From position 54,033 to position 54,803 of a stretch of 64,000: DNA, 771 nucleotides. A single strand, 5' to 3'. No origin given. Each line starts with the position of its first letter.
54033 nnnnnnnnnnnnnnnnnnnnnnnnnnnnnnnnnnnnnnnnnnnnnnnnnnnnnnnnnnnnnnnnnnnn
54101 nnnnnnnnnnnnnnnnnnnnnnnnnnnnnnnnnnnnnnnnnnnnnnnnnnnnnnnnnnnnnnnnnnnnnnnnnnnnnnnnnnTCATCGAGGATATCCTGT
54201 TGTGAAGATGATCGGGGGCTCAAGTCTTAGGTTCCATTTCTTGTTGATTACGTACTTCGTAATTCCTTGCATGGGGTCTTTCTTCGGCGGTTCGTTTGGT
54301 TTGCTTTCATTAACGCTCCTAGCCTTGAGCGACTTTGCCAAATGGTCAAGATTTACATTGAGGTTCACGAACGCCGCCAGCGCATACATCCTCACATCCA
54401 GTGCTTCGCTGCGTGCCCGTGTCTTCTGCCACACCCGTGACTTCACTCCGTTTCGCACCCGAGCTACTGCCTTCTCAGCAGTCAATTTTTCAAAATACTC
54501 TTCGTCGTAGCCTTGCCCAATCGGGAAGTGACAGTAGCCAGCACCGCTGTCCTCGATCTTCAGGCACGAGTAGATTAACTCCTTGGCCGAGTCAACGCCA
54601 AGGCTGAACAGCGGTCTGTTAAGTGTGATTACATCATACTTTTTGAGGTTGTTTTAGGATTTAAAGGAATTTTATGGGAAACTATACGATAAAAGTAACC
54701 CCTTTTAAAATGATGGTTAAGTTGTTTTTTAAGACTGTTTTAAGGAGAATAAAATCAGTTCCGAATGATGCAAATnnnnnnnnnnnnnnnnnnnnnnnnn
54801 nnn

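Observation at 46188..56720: Longest palindrome-free stretch (about 10.5 kb) marks DNA with a different history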

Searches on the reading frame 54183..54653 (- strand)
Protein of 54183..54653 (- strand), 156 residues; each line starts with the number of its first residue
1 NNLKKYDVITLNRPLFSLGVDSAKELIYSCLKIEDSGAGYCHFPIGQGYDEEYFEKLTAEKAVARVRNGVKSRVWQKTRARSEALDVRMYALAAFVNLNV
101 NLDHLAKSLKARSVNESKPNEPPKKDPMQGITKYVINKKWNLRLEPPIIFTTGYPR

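Call 34: find_related_loci(query=window:54183-54653:-, collection=viral_contigs, flank=10000)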
Query window:54183-54653:- (156 aa) in viral_contigs; peptide patterns used: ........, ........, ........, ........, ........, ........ (x = any residue, [..] = any of these).
5 stretches matched a pattern; 1 encode a relative of the query (tblastn E <= 1e-3); 1 distinct loci.
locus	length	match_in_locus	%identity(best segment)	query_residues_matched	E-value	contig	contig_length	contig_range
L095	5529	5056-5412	89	15-133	3e-71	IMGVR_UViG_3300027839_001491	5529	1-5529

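Call 39: search_protein_families(library=pfam, proteins=[L095:7-330:+, L095:1489-2076:+, L095:2073-2555:+, L095:3024-3578:+, L095:3547-5454:+, window:54183-54653:-], max_evalue=0.01)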
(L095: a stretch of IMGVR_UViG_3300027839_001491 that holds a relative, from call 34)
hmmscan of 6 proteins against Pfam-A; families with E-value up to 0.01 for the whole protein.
L095:7-330:+ (107 aa): 0 families

L095:1489-2076:+ (195 aa): 0 families

L095:2073-2555:+ (160 aa): 1 family
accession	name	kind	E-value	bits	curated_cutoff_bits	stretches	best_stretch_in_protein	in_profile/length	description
PF07659.16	DUF1599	-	5.3e-05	23.9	25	1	90-153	1-59/61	Nucleotide modification associated domain 1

L095:3024-3578:+ (184 aa): 0 families

L095:3547-5454:+ (635 aa): 2 families
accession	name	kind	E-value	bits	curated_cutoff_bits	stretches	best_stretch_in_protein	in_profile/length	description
PF20454.4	GpA_nuclease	-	1e-86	291.3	22.5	1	307-590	2-290/294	Terminase large subunit gpA, endonuclease domain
PF05876.18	GpA_ATPase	-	2.7e-84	283.1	25.6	1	48-297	1-247/247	Phage terminase large subunit gpA, ATPase domain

window:54183-54653:- (156 aa): 1 family
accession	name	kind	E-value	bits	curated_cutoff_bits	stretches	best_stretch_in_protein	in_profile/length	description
PF20454.4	GpA_nuclease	-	8.5e-24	84.7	22.5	1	13-101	203-290/294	Terminase large subunit gpA, endonuclease domain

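Call 49: find_related_loci(query=L095:3547-5454:+, collection=viral_contigs, flank=10000)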
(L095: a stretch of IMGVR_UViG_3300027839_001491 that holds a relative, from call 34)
Query L095:3547-5454:+ (635 aa) in viral_contigs; peptide patterns used: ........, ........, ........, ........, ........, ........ (x = any residue, [..] = any of these).
60 stretches matched a pattern; 57 encode a relative of the query (tblastn E <= 1e-3); 57 distinct loci.
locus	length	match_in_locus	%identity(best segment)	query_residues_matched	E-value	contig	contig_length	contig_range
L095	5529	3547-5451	100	1-635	0e+0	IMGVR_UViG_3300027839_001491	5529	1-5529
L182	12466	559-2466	85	1-635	0e+0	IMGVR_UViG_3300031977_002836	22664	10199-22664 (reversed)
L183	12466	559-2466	85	1-635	0e+0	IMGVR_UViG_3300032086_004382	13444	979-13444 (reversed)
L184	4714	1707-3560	76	18-635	0e+0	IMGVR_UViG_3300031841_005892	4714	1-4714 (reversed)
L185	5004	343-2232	73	1-635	0e+0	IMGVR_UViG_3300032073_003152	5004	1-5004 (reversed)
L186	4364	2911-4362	73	18-501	0e+0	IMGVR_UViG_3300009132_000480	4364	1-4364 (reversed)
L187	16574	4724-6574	55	18-635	0e+0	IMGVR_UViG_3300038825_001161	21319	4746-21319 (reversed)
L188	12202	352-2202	55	18-635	0e+0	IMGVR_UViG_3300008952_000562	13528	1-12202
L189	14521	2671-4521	55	18-635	0e+0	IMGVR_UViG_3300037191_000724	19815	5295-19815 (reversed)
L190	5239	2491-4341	55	18-635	0e+0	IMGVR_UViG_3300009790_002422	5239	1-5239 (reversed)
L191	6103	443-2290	55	18-634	0e+0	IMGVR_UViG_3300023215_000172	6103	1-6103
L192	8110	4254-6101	53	18-634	0e+0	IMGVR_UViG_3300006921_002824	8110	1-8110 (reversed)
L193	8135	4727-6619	53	7-635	0e+0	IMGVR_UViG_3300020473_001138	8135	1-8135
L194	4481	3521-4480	99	1-320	0e+0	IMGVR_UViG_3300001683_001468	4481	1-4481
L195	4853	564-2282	55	19-598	0e+0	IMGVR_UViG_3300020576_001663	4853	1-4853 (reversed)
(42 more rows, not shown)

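Call 75: search_protein_families(library=pfam, proteins=[L095:7-330:+, L182:2767-3561:-, L182:3641-4018:-, L182:4109-4708:+, L182:4705-6117:+, L182:5960-7984:+], max_evalue=1)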
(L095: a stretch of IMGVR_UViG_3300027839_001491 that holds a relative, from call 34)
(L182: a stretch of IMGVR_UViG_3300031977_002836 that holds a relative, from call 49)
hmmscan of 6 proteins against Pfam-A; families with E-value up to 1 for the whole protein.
L095:7-330:+ (107 aa): 1 family
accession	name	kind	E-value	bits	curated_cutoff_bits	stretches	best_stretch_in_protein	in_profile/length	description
PF00589.27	Phage_integrase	-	0.038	14.2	27.1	1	29-88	112-168/172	Phage integrase family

L182:2767-3561:- (264 aa): 10 families
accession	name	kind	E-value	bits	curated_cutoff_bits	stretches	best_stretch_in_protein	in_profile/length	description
PF00023.36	Ank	-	4.1e-33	112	21.1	4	132-160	4-32/33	Ankyrin repeat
PF12796.13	Ank_2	-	8.3e-32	110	27.3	2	102-193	3-90/90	Ankyrin repeats (3 copies)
PF13637.12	Ank_4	-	3.6e-31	107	22.7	4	141-183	8-50/50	Ankyrin repeats (many copies)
PF13857.12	Ank_5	-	1.1e-27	96.2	27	3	149-201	1-54/56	Ankyrin repeats (many copies)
PF13606.12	Ank_3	-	5.8e-22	75.5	22.3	4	163-190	2-29/30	Ankyrin repeat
PF24521.3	Ank_KRIT1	-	7.1e-10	39.2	80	2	98-185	20-107/149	KRIT1 ankyrin-repeats domain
PF23745.1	ANK_LRRK2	-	0.00031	21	27.5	1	132-218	33-115/130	LRRK2 ANK repeat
PF06128.16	Shigella_OspC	-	0.0065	16.7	25.6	1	199-257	229-290/292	Shigella flexneri OspC protein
PF24407.1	HTH_upst_double_PIN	-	0.1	13.4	27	0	157-190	19-51/70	HTH_upstream_double_PIN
PF16119.10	DUF4835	-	0.1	12.2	25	0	24-63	141-179/276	Domain of unknown function (DUF4835)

L182:3641-4018:- (125 aa): 8 families
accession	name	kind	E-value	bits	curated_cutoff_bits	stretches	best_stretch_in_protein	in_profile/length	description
PF12728.13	HTH_17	-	4.6e-13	49.7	27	1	72-121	1-49/51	Helix-turn-helix domain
PF13411.12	MerR_1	-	5.8e-05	23.6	21.6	1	73-119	1-47/69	MerR HTH family regulatory protein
PF00376.29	MerR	-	0.00034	20.8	28.2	1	74-109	1-37/38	MerR family regulatory protein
PF10723.15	RepB-RCR_reg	-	0.03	14.7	21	1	20-57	40-77/81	Replication regulatory protein RepB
PF07453.19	NUMOD1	-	0.13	13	22.8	1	75-93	19-37/37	NUMOD1 domain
PF13542.12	HTH_Tnp_ISL3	-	0.13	12.2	27.4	1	73-94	27-48/51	Helix-turn-helix domain of transposase family ISL3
PF23792.1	CD1375-like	-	0.15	12.5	27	0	79-98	15-33/48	CD1375-like protein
PF08220.18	HTH_DeoR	-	0.21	11.8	21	1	69-91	11-33/57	DeoR-like helix-turn-helix domain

L182:4109-4708:+ (199 aa): 0 families

L182:4705-6117:+ (470 aa): 1 family
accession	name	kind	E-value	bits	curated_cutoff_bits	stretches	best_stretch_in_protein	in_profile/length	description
PF05136.18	Phage_portal_2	-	6.5e-103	345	32.9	1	28-364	2-354/354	Phage portal protein, lambda family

L182:5960-7984:+ (674 aa): 2 families
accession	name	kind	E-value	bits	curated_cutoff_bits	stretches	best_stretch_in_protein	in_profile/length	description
PF05065.19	Phage_capsid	-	7.7e-44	150.6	24.2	1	397-668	1-279/280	Phage capsid family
PF04586.22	Peptidase_S78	-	3.3e-09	37.5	21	1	124-223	52-153/165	Caudovirus prohead serine protease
